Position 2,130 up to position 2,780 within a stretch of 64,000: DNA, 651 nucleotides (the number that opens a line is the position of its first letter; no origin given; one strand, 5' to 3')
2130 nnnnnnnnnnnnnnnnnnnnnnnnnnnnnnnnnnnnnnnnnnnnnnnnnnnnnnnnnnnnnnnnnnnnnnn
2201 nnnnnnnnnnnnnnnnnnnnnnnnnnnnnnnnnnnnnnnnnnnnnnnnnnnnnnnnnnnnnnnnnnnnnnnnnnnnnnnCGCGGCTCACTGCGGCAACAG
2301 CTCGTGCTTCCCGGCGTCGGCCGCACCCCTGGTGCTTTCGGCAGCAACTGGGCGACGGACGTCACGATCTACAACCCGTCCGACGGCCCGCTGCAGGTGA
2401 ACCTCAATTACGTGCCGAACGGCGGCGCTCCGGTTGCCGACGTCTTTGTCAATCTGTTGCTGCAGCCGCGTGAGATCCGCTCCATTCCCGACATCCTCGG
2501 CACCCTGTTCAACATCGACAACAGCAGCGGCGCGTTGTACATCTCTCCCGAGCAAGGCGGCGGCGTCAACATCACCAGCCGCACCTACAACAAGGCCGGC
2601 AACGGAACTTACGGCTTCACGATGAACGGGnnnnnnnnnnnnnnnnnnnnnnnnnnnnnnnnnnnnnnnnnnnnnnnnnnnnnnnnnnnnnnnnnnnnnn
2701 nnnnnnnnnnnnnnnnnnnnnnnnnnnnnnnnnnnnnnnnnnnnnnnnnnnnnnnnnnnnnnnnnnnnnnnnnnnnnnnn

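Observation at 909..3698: Paralogous secreted proteins built from an unnamed beta-rich module, at both ends of the window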

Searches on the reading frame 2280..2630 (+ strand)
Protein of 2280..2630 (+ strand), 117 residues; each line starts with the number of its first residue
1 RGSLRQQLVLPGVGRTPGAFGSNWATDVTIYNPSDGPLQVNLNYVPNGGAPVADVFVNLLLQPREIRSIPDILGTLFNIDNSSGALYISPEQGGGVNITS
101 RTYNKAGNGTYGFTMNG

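Call 53: search_solved_structures(query=A4, max_evalue=10, show_alignments=3)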
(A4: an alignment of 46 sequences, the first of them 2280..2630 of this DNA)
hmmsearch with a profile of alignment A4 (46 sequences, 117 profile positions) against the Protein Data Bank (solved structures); distinct sequences matched with E-value up to 10: 2.
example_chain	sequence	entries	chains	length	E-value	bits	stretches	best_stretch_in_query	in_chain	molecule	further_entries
3sd2_A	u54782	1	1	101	0.76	13.3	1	53-103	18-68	Putative member of DUF3244 protein family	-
3udf_A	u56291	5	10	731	0.82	13.1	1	33-88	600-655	Penicillin-binding protein 1a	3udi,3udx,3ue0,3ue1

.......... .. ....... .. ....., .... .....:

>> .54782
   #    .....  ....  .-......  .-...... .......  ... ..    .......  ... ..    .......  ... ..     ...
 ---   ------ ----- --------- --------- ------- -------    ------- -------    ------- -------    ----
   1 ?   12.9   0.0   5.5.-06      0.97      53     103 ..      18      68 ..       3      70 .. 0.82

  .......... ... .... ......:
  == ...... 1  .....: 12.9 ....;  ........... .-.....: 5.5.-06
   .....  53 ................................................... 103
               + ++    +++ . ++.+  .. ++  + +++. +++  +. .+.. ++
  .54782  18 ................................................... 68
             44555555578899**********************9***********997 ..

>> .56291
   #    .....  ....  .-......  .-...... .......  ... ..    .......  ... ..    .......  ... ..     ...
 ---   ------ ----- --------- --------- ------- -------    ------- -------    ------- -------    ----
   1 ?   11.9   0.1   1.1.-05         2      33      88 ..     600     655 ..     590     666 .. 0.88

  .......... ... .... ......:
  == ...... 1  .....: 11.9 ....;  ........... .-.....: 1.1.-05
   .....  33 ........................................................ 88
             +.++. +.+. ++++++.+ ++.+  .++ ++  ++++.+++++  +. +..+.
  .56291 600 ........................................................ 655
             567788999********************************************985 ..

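Call 60: find_homologous_proteins(query=A4, max_evalue=0.00001)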
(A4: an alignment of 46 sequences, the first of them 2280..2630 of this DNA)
Query A4 (46 sequences) (117 aa, profile of the alignment): 19 proteins with E <= 0.00001 among 2416 candidates.
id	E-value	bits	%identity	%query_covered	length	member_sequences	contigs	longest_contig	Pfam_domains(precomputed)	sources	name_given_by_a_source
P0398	1.8e-31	127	30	90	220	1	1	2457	-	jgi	-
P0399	1.6e-28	117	32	78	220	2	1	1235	-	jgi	jgi:hypothetical protein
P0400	3.1e-27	113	31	91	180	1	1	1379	-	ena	-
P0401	3.4e-27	113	35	88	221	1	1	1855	-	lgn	-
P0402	1.8e-24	104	29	88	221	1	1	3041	-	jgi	-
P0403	2.3e-23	100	36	76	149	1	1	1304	-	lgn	-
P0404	1.2e-21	95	26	76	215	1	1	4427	-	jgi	jgi:hypothetical protein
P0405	1.3e-19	88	28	76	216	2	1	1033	-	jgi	jgi:hypothetical protein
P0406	1.3e-15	76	48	36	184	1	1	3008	-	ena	-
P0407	2.4e-14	71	-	-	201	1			-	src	-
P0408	9.8e-14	69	26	76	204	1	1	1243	-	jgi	jgi:hypothetical protein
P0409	1.7e-13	69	34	56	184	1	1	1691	-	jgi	jgi:hypothetical protein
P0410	2.2e-13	68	27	85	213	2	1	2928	-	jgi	jgi:hypothetical protein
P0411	3.1e-13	68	-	-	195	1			-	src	-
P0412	3.5e-12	64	38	27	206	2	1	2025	-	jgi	jgi:hypothetical protein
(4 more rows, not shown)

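Call 63: search_protein_families(library=pfam, alignment_id=A4, max_evalue=1)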
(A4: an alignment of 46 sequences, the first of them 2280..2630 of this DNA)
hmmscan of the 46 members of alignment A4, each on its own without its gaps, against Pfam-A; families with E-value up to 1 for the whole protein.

A. member 1, window:2280-2630:+ (117 aa): 0 families

B. families by the number of members that match (of 46 scanned): 18 families
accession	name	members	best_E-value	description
PF18986.5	DUF5719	4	1.9e-08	Family of unknown function (DUF5719)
PF21094.3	Nup188_SH3-like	2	0.018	Nup188 SH3-like domain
PF24551.1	SH3_Rv0428c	2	0.051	Probable histone acetyltransferase Rv0428c SH3 domain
PF10686.14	YAcAr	1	0.0014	YspA, cpYpsA-related SLOG family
PF03259.23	Robl_LC7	1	0.024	Roadblock/LC7 domain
PF21721.2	Gp38_N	1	0.028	Phage tail fibre adhesin Gp38 N-terminal domain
PF06280.18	fn3_5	1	0.06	Fn3-like domain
PF05506.17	PLipase_C_C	1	0.063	Bacterial phospholipase C, C-terminal domain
PF17375.8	DUF5397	1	0.12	Family of unknown function (DUF5397)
PF17914.6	HopA1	1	0.18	HopA1 effector protein family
PF14016.12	DUF4232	1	0.19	Domain of unknown function (DUF4232)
PF14344.12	DUF4397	1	0.19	Domain of unknown function (DUF4397)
PF20650.2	DUF6810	1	0.21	Family of unknown function (DUF6810)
PF15780.11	ASH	1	0.25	Abnormal spindle-like microcephaly-assoc'd, ASPM-SPD-2-Hydin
PF19690.4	DUF6191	1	0.26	Family of unknown function (DUF6191)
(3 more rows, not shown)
